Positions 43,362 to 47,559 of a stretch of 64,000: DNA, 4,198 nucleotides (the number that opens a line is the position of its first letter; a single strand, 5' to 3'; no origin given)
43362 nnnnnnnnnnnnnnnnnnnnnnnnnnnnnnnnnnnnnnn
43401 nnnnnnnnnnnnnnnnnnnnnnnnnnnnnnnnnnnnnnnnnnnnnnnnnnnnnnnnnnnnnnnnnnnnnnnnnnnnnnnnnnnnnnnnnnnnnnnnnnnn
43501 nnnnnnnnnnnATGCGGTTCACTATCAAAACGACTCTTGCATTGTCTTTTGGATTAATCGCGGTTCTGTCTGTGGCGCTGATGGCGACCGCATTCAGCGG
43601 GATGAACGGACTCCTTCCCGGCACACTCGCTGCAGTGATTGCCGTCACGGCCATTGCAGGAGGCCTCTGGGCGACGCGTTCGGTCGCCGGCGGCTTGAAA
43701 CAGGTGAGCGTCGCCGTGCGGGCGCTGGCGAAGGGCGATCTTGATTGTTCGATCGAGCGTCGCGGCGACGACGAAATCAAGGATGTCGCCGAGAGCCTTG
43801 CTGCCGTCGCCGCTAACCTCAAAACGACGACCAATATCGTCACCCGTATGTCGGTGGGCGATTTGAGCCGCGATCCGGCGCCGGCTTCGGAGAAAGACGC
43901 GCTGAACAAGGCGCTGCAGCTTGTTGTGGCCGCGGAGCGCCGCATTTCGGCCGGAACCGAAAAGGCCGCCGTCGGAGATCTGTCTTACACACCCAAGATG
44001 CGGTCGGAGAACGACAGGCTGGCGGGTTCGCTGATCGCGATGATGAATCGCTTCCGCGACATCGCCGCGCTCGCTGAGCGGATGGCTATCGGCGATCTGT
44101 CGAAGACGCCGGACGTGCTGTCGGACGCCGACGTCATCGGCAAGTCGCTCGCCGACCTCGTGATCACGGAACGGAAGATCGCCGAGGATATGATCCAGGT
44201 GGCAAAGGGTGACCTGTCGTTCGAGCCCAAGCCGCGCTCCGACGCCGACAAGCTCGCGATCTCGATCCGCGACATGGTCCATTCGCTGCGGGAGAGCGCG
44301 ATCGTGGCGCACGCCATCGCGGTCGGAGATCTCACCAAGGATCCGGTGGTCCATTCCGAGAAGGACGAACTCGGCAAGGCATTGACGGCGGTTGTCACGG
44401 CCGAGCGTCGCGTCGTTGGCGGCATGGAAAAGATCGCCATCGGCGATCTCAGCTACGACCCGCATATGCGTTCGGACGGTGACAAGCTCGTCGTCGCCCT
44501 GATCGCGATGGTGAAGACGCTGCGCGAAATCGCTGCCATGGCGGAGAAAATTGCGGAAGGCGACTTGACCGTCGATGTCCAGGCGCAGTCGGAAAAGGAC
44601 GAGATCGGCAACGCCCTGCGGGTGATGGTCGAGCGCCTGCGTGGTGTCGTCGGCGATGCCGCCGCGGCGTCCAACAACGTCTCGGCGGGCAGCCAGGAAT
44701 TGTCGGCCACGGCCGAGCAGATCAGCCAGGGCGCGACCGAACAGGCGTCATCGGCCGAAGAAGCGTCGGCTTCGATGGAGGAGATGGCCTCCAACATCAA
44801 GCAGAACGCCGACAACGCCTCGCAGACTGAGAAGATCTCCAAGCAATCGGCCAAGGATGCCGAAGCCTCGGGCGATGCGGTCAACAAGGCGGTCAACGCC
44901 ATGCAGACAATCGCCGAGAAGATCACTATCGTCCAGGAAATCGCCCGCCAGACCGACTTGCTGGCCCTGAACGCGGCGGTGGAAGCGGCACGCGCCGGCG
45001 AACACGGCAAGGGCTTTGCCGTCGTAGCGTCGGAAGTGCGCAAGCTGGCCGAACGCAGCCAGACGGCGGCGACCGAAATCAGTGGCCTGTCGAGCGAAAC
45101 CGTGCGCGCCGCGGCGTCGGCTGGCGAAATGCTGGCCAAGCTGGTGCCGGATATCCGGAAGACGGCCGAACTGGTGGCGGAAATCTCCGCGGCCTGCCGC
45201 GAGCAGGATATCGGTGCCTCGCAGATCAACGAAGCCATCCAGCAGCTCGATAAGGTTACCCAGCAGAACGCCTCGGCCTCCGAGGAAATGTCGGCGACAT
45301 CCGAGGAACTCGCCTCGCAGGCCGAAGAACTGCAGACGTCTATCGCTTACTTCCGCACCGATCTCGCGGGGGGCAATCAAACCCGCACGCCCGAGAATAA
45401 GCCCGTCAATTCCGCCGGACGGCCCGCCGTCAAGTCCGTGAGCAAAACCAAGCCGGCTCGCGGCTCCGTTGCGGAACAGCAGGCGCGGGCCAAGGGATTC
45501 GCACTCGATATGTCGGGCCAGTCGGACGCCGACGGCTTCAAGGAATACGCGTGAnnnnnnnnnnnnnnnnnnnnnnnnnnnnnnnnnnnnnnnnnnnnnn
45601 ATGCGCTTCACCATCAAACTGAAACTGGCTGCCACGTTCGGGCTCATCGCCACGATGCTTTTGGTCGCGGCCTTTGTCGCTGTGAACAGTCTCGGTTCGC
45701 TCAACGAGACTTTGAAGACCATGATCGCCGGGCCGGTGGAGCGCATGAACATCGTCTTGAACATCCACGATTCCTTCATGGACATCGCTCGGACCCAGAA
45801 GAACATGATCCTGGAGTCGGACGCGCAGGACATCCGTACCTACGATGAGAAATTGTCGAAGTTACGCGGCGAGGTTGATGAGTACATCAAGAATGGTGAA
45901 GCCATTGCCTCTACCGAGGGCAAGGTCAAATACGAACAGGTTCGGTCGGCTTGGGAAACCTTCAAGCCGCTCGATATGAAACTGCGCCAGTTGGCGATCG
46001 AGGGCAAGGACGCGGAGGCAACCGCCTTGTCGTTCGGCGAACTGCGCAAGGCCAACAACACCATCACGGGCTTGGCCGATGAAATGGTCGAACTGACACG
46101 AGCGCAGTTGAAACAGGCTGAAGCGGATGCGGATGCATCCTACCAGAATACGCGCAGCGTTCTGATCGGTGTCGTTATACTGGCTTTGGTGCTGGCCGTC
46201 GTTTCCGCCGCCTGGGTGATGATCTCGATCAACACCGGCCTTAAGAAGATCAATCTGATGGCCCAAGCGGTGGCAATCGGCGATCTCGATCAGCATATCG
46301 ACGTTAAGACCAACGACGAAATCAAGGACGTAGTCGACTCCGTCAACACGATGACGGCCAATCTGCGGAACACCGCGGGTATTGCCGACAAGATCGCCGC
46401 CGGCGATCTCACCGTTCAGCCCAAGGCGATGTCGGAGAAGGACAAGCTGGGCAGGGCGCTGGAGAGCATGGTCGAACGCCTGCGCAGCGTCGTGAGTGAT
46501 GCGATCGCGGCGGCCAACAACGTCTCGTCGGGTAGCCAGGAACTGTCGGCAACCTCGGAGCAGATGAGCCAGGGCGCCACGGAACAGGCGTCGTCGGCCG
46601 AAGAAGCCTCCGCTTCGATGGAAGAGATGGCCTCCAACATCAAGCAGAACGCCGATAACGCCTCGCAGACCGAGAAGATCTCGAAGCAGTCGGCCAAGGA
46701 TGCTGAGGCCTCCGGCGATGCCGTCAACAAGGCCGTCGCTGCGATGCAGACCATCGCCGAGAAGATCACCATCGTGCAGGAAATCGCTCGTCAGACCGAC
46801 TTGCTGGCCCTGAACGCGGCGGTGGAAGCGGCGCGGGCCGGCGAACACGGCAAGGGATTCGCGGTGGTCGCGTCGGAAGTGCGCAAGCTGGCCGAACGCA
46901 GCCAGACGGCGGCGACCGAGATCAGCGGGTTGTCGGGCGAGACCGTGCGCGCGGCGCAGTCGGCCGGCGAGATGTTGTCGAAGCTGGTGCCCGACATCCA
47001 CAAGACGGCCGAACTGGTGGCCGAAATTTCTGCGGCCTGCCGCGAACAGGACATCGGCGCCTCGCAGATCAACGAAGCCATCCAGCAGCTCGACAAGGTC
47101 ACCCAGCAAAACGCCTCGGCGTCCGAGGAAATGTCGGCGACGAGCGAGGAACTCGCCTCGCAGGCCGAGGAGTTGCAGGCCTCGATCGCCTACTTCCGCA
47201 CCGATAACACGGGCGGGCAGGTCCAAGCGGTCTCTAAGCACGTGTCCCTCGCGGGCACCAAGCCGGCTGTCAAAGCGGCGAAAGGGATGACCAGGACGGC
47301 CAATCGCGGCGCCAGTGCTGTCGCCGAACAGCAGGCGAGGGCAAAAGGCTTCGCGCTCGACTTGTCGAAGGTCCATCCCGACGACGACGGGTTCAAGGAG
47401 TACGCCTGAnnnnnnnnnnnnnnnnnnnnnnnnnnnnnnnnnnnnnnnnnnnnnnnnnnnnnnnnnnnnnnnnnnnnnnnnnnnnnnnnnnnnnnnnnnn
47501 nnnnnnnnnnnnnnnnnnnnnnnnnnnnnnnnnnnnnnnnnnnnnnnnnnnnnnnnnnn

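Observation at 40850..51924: Four paralogous chemoreceptors with graded, always-even poly-HAMP stalks (12, 8, 2, 6)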

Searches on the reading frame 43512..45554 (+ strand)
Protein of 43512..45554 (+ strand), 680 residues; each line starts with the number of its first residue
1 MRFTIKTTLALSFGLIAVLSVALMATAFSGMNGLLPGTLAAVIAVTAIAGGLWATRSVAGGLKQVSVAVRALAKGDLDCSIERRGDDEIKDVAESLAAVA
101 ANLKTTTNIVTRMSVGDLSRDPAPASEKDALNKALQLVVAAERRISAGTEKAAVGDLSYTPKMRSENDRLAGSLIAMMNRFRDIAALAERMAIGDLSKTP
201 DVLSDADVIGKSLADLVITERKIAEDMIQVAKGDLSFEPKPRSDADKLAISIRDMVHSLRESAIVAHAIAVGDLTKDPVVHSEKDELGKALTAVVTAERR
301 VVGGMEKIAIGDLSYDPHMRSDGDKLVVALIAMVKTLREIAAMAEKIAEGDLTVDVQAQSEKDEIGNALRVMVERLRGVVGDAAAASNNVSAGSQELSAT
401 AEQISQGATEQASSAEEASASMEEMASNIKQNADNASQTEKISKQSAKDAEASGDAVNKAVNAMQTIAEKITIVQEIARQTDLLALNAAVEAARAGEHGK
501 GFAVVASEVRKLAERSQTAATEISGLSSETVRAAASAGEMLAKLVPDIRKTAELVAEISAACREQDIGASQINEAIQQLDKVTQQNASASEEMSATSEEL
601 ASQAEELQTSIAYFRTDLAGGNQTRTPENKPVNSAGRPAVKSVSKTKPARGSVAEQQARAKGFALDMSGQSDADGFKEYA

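Call 5: search_protein_families(library=pfam, proteins=[window:43512-45554:+], max_evalue=0.1)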
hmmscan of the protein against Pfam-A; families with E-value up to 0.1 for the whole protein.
window:43512-45554:+ (680 aa): 5 families
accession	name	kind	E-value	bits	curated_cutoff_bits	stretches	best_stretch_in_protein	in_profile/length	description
PF00015.26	MCPsignal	-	6.4e-30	104.7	34.6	1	442-601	3-169/172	Methyl-accepting chemotaxis protein (MCP) signalling domain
PF00672.30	HAMP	-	1.2e-20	74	25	2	53-104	1-52/53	HAMP domain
PF18947.5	HAMP_2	-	0.0009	19.6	24.3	0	331-359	18-46/67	HAMP domain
PF18575.6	HAMP_N3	-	0.0017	18.3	25.7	0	64-83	4-23/43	HAMP N-terminal domain 3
PF15883.10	DUF4736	-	0.092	12.9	27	0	576-617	90-131/186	Domain of unknown function (DUF4736)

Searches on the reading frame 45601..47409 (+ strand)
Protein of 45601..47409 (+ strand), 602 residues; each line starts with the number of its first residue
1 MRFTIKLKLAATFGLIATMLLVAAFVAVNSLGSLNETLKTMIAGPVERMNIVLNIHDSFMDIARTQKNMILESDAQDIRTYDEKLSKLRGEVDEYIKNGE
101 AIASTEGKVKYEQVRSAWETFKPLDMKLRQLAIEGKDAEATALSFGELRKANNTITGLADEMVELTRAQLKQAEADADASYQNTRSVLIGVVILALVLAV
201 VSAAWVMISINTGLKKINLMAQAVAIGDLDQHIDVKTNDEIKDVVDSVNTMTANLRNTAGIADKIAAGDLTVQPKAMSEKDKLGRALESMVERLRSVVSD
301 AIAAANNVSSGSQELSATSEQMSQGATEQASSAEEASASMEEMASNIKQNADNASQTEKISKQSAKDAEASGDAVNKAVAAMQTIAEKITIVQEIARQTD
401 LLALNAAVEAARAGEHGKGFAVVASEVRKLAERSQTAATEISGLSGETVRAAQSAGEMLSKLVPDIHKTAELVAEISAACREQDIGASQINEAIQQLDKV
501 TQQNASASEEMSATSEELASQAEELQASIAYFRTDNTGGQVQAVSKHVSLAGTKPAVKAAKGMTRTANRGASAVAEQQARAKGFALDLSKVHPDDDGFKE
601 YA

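Call 5: search_protein_families(library=pfam, proteins=[window:45601-47409:+], max_evalue=0.1)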
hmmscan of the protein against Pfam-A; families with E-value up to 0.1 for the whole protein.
window:45601-47409:+ (602 aa): 4 families
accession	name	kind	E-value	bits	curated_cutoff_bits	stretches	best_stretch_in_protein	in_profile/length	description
PF00015.26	MCPsignal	-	1e-29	104.1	34.6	1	360-519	3-169/172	Methyl-accepting chemotaxis protein (MCP) signalling domain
PF12729.13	4HB_MCP_1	-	9.4e-18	64.8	27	1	3-181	2-181/181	Four helix bundle sensory module for signal transduction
PF00672.30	HAMP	-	2.3e-10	41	25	1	206-256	2-52/53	HAMP domain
PF04136.21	COG3_N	-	0.097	13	27.9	0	488-533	28-73/147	Conserved oligomeric Golgi complex subunit 3, N-terminal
